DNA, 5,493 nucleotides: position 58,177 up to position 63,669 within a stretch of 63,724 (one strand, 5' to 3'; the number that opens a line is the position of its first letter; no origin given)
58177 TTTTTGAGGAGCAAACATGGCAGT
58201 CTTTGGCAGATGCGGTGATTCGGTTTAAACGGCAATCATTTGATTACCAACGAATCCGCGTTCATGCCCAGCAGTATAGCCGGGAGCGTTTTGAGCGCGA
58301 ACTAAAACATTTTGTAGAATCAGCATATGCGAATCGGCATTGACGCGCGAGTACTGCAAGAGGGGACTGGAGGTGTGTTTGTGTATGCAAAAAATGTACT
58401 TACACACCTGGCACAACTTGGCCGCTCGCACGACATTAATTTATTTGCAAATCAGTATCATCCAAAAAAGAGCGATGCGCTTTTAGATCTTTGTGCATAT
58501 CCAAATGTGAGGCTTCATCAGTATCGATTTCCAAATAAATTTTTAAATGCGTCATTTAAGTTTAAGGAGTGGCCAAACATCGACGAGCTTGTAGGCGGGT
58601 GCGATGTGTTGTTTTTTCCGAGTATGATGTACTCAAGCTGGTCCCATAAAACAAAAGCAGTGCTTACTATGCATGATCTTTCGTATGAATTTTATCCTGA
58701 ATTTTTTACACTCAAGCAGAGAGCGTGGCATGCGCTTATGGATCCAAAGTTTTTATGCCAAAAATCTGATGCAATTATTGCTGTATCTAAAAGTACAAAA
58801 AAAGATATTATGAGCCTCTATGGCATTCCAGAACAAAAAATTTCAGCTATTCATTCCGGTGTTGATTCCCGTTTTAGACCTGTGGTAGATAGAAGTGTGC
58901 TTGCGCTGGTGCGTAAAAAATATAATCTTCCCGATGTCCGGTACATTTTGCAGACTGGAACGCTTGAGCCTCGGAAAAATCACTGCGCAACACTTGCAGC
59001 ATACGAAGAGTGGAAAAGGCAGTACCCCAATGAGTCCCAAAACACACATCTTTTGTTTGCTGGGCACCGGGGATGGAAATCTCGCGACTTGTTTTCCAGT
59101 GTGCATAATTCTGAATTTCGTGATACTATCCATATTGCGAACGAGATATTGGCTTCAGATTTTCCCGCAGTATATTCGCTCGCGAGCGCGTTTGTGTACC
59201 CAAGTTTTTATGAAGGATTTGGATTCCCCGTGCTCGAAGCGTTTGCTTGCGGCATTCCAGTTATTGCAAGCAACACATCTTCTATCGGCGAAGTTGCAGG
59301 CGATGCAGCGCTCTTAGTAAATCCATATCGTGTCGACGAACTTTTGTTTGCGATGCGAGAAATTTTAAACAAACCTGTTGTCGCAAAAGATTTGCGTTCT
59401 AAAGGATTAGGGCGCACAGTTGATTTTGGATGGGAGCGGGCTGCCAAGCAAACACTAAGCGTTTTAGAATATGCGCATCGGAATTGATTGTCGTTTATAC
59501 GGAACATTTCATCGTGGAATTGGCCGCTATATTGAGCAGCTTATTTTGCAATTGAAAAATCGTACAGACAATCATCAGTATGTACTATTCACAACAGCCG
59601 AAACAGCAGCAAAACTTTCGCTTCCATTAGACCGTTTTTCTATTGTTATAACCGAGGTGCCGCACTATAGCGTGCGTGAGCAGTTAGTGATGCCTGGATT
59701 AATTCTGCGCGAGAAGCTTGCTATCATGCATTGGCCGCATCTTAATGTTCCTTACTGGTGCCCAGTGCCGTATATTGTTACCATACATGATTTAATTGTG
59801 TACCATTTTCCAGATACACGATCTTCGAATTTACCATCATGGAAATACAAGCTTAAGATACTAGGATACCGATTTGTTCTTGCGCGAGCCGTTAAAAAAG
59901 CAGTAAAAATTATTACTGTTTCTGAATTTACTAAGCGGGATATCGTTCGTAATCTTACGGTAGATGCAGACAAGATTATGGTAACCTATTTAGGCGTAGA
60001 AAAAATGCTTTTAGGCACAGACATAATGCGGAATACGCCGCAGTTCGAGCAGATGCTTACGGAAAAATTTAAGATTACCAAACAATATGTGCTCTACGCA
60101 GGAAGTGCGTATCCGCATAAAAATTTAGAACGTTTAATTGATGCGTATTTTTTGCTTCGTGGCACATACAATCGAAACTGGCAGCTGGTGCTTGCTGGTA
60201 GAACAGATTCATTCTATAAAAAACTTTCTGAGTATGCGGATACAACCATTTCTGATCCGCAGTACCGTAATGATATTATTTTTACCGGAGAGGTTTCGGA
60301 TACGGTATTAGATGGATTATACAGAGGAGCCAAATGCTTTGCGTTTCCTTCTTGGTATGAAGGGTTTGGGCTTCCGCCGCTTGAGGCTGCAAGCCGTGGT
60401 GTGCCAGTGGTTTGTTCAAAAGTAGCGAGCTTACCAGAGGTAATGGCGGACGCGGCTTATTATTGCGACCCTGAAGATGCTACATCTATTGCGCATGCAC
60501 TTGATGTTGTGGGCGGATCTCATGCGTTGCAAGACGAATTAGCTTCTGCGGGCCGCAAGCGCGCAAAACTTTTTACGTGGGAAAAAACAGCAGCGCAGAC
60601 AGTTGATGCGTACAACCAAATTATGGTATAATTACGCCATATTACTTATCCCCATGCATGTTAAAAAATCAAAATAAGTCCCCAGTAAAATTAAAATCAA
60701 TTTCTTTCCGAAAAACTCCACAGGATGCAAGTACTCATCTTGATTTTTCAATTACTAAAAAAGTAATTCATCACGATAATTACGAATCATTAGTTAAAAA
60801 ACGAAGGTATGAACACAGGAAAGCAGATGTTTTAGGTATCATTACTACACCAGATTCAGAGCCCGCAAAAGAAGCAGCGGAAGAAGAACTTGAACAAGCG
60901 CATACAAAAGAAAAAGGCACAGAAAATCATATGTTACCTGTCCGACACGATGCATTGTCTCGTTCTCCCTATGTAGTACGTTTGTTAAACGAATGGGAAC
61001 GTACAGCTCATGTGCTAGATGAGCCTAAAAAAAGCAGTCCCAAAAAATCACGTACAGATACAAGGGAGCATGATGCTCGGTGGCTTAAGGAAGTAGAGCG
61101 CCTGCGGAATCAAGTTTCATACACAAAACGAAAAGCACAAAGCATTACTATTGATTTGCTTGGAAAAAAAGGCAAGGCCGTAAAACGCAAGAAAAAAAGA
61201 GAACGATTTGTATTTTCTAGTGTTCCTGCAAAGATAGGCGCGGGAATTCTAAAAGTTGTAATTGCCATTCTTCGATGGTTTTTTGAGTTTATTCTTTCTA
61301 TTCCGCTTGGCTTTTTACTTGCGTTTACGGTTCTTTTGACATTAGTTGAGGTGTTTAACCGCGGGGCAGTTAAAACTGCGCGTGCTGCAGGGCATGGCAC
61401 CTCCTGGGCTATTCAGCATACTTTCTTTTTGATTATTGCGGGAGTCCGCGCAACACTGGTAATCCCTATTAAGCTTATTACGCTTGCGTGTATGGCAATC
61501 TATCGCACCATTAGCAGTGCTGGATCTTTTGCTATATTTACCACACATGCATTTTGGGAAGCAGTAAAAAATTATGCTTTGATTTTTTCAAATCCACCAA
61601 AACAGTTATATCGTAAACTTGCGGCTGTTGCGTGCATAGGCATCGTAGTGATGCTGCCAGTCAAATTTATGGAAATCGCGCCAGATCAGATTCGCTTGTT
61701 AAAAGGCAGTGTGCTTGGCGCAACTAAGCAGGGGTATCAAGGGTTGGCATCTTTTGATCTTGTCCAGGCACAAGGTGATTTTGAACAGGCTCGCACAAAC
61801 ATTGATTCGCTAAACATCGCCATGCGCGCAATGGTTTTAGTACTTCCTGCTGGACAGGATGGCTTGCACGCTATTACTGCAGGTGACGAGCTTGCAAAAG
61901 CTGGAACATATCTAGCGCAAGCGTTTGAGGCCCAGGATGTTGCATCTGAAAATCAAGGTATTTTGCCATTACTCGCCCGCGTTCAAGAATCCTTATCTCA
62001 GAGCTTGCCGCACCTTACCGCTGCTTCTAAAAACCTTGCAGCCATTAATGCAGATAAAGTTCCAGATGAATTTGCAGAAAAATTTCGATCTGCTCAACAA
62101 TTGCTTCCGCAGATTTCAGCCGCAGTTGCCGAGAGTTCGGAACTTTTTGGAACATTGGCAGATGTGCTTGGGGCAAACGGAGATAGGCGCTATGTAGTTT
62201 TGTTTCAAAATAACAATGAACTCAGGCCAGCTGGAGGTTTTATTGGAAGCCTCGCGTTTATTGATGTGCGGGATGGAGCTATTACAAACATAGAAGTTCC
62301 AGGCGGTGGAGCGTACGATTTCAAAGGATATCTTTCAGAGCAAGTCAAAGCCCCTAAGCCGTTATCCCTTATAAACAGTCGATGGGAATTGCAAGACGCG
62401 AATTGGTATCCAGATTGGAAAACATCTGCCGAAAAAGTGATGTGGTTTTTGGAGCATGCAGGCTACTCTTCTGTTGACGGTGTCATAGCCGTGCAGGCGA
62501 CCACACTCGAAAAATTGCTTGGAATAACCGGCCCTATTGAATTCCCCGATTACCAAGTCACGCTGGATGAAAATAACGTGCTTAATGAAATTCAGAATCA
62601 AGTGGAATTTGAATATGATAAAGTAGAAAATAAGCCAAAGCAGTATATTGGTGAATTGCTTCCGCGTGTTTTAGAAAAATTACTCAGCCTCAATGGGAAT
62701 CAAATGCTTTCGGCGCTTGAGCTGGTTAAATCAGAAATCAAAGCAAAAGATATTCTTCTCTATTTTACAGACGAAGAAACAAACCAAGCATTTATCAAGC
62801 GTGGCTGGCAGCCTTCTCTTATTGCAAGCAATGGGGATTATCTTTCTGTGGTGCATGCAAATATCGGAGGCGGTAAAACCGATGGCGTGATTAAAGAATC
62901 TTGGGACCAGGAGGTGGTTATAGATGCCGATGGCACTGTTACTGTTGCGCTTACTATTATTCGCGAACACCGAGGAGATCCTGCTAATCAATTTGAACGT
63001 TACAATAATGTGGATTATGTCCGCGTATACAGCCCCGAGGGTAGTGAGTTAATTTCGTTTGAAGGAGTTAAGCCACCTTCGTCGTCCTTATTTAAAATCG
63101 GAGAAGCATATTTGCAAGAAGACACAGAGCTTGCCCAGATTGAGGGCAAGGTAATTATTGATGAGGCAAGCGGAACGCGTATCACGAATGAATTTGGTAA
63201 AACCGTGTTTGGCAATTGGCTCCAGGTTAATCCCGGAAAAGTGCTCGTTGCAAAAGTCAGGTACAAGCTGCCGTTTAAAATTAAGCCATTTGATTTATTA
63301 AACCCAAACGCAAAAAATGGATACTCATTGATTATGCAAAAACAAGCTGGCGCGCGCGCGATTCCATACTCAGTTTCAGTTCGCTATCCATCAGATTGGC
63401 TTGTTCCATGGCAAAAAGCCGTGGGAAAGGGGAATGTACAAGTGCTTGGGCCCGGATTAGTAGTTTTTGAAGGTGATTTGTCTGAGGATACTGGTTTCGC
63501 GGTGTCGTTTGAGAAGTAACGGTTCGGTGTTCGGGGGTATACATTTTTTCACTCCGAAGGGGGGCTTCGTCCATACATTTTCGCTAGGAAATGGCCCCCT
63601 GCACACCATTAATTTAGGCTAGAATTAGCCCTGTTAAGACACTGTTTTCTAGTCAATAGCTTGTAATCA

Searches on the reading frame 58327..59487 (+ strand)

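Call 91: search_protein_families(library=pfam, max_evalue=0.00001, proteins=[window:58327-59487:+])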
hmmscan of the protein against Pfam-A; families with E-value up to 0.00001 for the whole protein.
window:58327-59487:+ (386 aa): 4 families
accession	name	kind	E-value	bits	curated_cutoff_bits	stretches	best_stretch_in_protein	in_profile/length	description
PF00534.26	Glycos_transf_1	-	8.8e-27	94.2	26.4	1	196-358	6-167/172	Glycosyl transferases group 1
PF13692.12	Glyco_trans_1_4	-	2e-21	77.2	27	1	206-348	3-141/142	Glycosyl transferases group 1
PF13439.12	Glyco_transf_4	-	6.6e-19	69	28.5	1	15-181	2-168/170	Glycosyltransferase Family 4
PF20706.3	GT4-conflict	-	7.5e-07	28.9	26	1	283-324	279-320/385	Family 4 Glycosyltransferase in conflict systems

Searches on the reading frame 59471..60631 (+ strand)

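Call 32: search_protein_families(library=pfam, proteins=[window:59471-60631:+])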
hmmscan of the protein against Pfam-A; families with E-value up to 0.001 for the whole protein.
window:59471-60631:+ (386 aa): 5 families
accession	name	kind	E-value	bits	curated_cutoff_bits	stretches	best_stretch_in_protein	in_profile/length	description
PF00534.26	Glycos_transf_1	-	8.5e-28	97.5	26.4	1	201-363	12-171/172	Glycosyl transferases group 1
PF13692.12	Glyco_trans_1_4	-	7.3e-23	81.8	27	1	205-344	2-136/142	Glycosyl transferases group 1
PF13439.12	Glyco_transf_4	-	1.3e-11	45.2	28.5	1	16-177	3-167/170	Glycosyltransferase Family 4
PF20706.3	GT4-conflict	-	1.7e-09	37.6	26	1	201-335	194-327/385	Family 4 Glycosyltransferase in conflict systems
PF13579.12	Glyco_trans_4_4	-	7.9e-07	30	29.7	1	97-175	93-158/158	Glycosyl transferase 4-like domain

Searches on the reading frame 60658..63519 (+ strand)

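Call 32: search_protein_families(library=pfam, proteins=[window:60658-63519:+])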
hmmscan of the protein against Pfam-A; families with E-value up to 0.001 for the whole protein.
window:60658-63519:+ (953 aa): 1 family
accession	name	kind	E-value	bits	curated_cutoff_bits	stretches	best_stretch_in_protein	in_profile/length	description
PF13196.11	DUF4012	-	3e-27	96.3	28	1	507-648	1-142/144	Protein of unknown function (DUF4012)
